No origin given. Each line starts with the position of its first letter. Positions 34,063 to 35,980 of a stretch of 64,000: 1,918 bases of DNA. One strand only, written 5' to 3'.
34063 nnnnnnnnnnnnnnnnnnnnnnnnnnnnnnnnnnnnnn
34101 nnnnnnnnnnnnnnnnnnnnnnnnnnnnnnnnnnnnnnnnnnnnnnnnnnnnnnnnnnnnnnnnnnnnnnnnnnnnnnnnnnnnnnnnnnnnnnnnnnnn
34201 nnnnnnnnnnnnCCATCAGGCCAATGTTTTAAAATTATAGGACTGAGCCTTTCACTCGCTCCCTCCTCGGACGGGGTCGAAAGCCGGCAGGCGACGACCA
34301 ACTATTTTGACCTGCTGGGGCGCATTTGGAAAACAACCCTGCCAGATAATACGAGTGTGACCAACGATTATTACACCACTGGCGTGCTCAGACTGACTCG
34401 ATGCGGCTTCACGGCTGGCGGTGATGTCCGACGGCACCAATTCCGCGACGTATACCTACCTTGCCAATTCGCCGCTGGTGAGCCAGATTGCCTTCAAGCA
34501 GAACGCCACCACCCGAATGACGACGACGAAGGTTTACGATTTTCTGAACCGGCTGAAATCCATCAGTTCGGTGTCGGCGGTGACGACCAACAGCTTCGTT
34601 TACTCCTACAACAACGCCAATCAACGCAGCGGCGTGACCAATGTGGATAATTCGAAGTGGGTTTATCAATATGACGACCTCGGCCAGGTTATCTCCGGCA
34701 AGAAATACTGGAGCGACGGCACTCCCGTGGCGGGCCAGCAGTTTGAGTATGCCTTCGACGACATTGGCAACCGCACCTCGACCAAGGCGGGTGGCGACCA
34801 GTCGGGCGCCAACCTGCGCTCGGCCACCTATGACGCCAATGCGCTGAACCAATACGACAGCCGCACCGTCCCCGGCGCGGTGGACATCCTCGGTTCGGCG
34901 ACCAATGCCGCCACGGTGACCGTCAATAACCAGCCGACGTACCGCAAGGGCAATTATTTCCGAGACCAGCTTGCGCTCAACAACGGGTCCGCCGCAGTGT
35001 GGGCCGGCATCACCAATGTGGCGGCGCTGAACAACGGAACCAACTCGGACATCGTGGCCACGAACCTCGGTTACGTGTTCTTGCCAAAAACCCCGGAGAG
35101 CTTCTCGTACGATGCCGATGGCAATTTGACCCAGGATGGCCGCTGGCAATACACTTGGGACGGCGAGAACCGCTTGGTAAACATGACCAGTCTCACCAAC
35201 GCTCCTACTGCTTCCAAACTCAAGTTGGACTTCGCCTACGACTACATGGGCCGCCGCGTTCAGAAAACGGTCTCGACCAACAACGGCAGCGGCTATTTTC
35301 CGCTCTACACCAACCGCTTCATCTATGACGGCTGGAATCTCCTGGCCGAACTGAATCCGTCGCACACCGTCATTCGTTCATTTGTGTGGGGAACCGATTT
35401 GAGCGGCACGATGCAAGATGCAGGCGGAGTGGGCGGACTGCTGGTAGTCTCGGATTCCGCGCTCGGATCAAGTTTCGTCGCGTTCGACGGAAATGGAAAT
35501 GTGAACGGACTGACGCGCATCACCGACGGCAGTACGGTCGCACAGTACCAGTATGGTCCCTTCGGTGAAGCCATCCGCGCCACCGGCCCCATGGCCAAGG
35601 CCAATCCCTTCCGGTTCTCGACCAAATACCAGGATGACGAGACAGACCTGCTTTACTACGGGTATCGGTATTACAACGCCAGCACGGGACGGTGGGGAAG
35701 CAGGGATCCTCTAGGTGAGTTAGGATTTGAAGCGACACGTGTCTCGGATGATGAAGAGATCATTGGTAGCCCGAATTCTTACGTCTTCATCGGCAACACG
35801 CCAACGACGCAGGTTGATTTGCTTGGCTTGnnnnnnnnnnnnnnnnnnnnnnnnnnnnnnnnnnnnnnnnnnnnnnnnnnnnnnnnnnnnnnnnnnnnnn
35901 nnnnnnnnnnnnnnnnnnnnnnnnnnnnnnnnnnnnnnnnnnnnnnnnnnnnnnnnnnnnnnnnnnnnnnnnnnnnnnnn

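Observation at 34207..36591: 5'-truncated, frameshifted rhs gene ending in a novel Cys-rich HExxH tip, translationally coupled to a lipoprotein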

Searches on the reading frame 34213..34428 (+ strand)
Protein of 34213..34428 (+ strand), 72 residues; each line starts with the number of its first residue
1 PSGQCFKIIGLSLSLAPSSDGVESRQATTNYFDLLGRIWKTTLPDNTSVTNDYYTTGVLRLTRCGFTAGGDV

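Call 79: search_protein_families(library=pfam, proteins=[window:34213-34428:+], max_evalue=10)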
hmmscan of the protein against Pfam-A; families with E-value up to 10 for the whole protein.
seq(72 aa): 0 families

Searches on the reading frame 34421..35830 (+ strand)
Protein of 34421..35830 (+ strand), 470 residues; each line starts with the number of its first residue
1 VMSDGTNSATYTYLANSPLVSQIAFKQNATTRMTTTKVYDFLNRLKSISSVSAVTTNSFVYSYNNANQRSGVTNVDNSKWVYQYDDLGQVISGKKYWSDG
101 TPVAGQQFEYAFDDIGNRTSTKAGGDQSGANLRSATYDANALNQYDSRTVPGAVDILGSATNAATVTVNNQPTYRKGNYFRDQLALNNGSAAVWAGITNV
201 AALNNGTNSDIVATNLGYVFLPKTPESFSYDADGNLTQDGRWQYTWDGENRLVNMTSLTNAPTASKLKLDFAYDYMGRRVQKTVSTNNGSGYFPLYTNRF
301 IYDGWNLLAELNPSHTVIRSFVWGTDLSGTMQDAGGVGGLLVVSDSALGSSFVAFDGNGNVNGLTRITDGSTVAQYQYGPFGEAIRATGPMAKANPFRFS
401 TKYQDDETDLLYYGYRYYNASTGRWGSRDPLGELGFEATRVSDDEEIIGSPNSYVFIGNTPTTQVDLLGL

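Call 40: find_related_loci(query=window:34421-35830:+, collection=genome_contigs, flank=10000)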
Query window:34421-35830:+ (470 aa) in genome_contigs; peptide patterns used: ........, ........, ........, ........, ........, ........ (x = any residue, [..] = any of these).
133 stretches matched a pattern; 63 encode a relative of the query (tblastn E <= 1e-3); 63 distinct loci.
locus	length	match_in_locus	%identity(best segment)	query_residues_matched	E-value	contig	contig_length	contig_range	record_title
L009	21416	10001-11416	60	2-469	1e-176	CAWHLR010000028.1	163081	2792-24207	MAG: uncultured Verrucomicrobiae bacterium isolate MFD04780.bin.2.51 genome assembly, contig: contig_5768, whole genome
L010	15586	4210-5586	61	8-470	6e-170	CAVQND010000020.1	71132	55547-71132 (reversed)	MAG: uncultured bacterium isolate MFD03726.bin.2.4 genome assembly, contig: contig_25457, whole genome shotgun sequence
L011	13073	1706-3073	60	1-470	3e-165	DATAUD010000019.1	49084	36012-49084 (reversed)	MAG TPA_asm: Verrucomicrobiia bacterium isolate SMAG_U5563 k141_3186893, whole genome shotgun sequence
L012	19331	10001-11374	57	2-466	1e-164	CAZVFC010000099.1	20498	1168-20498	MAG TPA_asm: uncultured Verrucomicrobiota bacterium isolate binchicken_co66_227 genome assembly, contig: NODE_4199_lengt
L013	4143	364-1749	57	7-470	3e-169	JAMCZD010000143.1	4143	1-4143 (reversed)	MAG: Candidatus Omnitrophota bacterium isolate FK_Sedi_B_Bin.32 NODE_94617_length_4143_cov_1.74676, whole genome shotgun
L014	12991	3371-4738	60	8-470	6e-164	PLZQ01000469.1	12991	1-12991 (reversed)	MAG: Limisphaerales bacterium isolate palsa_1440 73.20120700_P3D.123_contig_27126, whole genome shotgun sequence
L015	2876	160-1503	57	5-470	2e-173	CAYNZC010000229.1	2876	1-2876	MAG TPA_asm: uncultured Verrucomicrobiota bacterium isolate SRP192927_co7_467 genome assembly, contig: NODE_96117_length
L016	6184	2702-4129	58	8-470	5e-163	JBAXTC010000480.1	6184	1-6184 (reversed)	MAG: Verrucomicrobiota bacterium isolate ELA625 MAG625_480, whole genome shotgun sequence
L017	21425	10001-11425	58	2-470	4e-160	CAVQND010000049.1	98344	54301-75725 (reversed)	MAG: uncultured bacterium isolate MFD03726.bin.2.4 genome assembly, contig: contig_25540, whole genome shotgun sequence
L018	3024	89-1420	57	8-470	5e-167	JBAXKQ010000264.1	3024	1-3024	MAG: bacterium isolate ELA405 MAG405_264, whole genome shotgun sequence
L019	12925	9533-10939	55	2-466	1e-157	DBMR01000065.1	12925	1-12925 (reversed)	MAG TPA_asm: Verrucomicrobia subdivision 3 bacterium UBA693 UBA693_contig_2333, whole genome shotgun sequence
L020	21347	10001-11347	58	14-470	3e-157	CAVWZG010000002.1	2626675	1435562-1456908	MAG: uncultured Verrucomicrobiae bacterium isolate MFD09286.bin.1.251 genome assembly, contig: contig_54668, whole genom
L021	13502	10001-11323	58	7-470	2e-155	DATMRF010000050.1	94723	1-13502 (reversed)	MAG TPA_asm: Candidatus Acidoferrum sp. isolate SMAG_U12948 k141_69955, whole genome shotgun sequence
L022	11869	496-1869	57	2-470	1e-154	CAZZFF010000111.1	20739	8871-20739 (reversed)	MAG TPA_asm: uncultured Verrucomicrobiota bacterium isolate binchicken_co3_5 genome assembly, contig: NODE_8189_length_2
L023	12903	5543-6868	58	8-470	1e-153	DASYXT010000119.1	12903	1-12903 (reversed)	MAG TPA_asm: Verrucomicrobiia bacterium isolate SMAG_U6315 k141_102293, whole genome shotgun sequence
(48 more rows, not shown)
